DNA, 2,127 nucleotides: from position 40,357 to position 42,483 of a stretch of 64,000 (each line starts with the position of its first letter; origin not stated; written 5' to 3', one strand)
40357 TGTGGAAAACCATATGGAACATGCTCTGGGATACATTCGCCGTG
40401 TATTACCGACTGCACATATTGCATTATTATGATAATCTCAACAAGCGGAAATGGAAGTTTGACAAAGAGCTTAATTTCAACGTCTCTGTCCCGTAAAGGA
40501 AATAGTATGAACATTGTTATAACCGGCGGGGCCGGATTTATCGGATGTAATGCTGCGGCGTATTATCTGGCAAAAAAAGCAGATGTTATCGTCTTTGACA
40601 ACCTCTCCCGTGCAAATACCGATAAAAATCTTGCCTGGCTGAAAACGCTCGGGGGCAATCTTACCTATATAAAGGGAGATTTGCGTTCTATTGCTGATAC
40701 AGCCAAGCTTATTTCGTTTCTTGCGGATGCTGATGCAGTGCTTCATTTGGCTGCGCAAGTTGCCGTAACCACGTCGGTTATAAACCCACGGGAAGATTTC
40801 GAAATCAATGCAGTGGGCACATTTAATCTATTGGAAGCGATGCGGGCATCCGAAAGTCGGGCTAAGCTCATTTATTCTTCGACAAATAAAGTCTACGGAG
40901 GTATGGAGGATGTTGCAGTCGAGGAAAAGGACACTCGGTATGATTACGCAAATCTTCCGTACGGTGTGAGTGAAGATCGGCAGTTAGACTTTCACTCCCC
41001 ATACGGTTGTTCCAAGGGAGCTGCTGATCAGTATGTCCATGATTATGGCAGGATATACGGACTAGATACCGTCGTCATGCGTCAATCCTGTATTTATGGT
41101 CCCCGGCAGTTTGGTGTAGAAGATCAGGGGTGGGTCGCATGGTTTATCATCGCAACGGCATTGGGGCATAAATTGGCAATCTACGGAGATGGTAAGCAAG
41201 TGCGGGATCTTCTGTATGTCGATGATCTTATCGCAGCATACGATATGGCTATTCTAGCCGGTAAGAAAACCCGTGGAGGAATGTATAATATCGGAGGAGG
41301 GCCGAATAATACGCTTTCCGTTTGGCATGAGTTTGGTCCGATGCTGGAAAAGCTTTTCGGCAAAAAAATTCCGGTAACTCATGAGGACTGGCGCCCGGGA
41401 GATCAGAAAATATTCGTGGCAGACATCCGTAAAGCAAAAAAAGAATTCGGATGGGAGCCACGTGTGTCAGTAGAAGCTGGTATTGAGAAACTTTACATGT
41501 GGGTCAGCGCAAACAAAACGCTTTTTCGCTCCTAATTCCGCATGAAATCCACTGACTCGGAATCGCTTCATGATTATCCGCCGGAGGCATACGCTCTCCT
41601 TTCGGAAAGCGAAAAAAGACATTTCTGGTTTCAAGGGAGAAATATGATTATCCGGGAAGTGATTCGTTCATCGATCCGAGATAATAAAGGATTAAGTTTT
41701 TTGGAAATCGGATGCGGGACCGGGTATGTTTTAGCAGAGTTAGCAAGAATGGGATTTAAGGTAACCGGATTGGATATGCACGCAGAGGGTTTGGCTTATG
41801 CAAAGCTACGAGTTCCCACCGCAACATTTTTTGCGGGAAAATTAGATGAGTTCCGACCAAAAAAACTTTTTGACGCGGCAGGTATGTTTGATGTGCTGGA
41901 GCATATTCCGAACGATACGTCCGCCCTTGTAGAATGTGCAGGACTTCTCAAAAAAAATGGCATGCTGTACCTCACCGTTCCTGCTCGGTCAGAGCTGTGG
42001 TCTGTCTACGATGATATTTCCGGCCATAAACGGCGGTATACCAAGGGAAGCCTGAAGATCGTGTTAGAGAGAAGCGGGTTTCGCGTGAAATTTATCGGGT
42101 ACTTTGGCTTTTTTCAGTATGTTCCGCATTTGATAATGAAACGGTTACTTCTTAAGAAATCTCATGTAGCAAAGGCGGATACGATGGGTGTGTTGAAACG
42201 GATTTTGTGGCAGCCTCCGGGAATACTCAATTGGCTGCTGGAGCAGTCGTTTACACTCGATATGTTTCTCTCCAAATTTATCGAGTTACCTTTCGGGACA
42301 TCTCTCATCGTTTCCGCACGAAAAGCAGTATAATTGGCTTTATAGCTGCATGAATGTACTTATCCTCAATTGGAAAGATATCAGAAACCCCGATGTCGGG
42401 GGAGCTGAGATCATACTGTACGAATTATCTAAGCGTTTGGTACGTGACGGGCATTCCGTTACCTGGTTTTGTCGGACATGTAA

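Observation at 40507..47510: Hints of a 3,6-dideoxyhexose-type branch: E1-like dehydrase with His-His active site plus tyvelose-epimerase-like SDR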

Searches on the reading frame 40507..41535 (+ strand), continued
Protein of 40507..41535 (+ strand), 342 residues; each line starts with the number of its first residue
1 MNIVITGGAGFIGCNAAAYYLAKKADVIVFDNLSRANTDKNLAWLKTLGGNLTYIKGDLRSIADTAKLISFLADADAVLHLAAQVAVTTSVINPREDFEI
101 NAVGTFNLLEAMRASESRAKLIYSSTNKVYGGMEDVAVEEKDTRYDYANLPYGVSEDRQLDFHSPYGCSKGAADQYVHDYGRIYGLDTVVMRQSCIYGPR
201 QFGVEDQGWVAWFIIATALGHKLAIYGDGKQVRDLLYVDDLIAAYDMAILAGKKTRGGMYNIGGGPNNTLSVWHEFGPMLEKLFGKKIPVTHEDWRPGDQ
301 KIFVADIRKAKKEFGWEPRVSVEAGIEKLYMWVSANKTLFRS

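Call 68: find_encoding_contigs(protein=P0445, flank=10000, max_places=1)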
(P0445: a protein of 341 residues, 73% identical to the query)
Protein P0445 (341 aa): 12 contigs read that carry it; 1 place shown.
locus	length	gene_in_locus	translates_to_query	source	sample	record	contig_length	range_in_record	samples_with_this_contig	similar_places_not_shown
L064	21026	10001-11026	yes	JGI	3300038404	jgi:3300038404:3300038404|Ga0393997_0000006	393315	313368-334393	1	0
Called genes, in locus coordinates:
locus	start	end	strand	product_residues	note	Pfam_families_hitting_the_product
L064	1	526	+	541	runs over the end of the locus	PF13231:PMT_2 (weak)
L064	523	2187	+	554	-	PF10131:PTPS_related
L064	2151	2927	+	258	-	PF00535:Glycos_transf_2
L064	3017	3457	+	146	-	PF18915:DUF5667 (weak)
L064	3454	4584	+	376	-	PF26314:MptA_B_family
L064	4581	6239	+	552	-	-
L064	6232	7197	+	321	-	PF13439:Glyco_transf_4, PF13579:Glyco_trans_4_4, PF00534:Glycos_transf_1, PF13692:Glyco_trans_1_4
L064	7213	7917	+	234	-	PF00535:Glycos_transf_2, PF13641:Glyco_tranf_2_3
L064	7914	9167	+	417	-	PF01943:Polysacc_synt, PF13440:Polysacc_synt_3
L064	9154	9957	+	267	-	PF00535:Glycos_transf_2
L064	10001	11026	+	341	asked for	PF01073:3Beta_HSD, PF01370:Epimerase, PF02719:Polysacc_synt_2 (weak), PF04321:RmlD_sub_bind, PF07993:NAD_binding_4, PF16363:GDP_Man_Dehyd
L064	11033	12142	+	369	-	PF13439:Glyco_transf_4, PF20706:GT4-conflict, PF00534:Glycos_transf_1, PF13692:Glyco_trans_1_4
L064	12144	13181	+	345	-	PF00535:Glycos_transf_2, PF10111:Glyco_tranf_2_2 (weak), PF13641:Glyco_tranf_2_3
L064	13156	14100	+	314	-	PF04321:RmlD_sub_bind, PF01073:3Beta_HSD, PF01370:Epimerase, PF02719:Polysacc_synt_2, PF13460:NAD_binding_10, PF16363:GDP_Man_Dehyd, PF07993:NAD_binding_4 (weak)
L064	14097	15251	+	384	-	PF00534:Glycos_transf_1, PF13692:Glyco_trans_1_4, PF26337:Gtf3_C (weak)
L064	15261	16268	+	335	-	PF01370:Epimerase, PF02719:Polysacc_synt_2, PF04321:RmlD_sub_bind, PF05368:NmrA, PF08659:KR (weak), PF01073:3Beta_HSD, PF13460:NAD_binding_10, PF16363:GDP_Man_Dehyd, +2 more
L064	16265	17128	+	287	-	PF01073:3Beta_HSD, PF01370:Epimerase, PF05368:NmrA (weak), PF13460:NAD_binding_10, PF16363:GDP_Man_Dehyd, PF07993:NAD_binding_4, PF02719:Polysacc_synt_2 (weak), PF04321:RmlD_sub_bind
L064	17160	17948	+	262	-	PF13489:Methyltransf_23, PF08241:Methyltransf_11, PF08242:Methyltransf_12 (weak), PF13649:Methyltransf_25 (weak), PF13847:Methyltransf_31 (weak)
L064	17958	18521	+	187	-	PF00132:Hexapep (faint)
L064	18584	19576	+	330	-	PF01073:3Beta_HSD, PF01370:Epimerase, PF05368:NmrA (faint), PF16363:GDP_Man_Dehyd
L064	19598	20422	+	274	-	PF01370:Epimerase, PF16363:GDP_Man_Dehyd (faint)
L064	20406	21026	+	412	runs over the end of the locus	PF00534:Glycos_transf_1, PF13692:Glyco_trans_1_4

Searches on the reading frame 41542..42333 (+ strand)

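Call 3: search_protein_families(library=ncbifam, proteins=[window:41542-42333:+], max_evalue=0.00001)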
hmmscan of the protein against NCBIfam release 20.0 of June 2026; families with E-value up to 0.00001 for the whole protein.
window:41542-42333:+ (263 aa): 7 families
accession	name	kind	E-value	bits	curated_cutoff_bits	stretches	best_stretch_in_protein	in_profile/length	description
TIGR01983.1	UbiG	equivalog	2.3e-15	56.5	102.95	1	41-146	37-153/228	bifunctional 2-polyprenyl-6-hydroxyphenol methylase/3-demethylubiquinol 3-O-methyltransferase UbiG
NF043040.1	corrin_prot_MT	hypoth_equivalog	1.8e-10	40.6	180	1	35-144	28-147/216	corrinoid protein-associated methyltransferase CpaM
NF045667.1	MTase_DVU1556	equivalog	2e-08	34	155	1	48-182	21-162/213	DVU_1556 family methyltransferase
TIGR02021.1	BchM-ChlM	equivalog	1.1e-07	31.4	158.9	1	30-125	34-134/218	magnesium protoporphyrin IX methyltransferase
TIGR02072.1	BioC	equivalog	3.6e-07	30.2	184.95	1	51-154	36-142/244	malonyl-ACP O-methyltransferase BioC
NF002463.0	PRK01683.1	equivalog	1.8e-06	27.8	297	1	47-148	29-132/258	trans-aconitate 2-methyltransferase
TIGR01934.1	MenG_MenH_UbiE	subfamily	5.2e-06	25.9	158.35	1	38-145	28-142/223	ubiquinone/menaquinone biosynthesis methyltransferase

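Call 4: search_protein_families(library=pfam, proteins=[window:41542-42333:+], max_evalue=0.00001)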
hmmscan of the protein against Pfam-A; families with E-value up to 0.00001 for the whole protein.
window:41542-42333:+ (263 aa): 5 families
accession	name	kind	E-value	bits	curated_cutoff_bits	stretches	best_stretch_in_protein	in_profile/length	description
PF13489.12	Methyltransf_23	-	7.8e-18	65.2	27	1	36-182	9-161/164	Methyltransferase domain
PF08241.18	Methyltransf_11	-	2.4e-15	57.4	21.2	1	54-143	1-94/95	Methyltransferase domain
PF13649.12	Methyltransf_25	-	9.4e-14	52.3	27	1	54-140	2-97/97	Methyltransferase domain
PF08242.18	Methyltransf_12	-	2.3e-12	47.9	30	1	54-142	1-98/98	Methyltransferase domain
PF13847.12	Methyltransf_31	-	8.2e-11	42.2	27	1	48-148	2-113/145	Methyltransferase domain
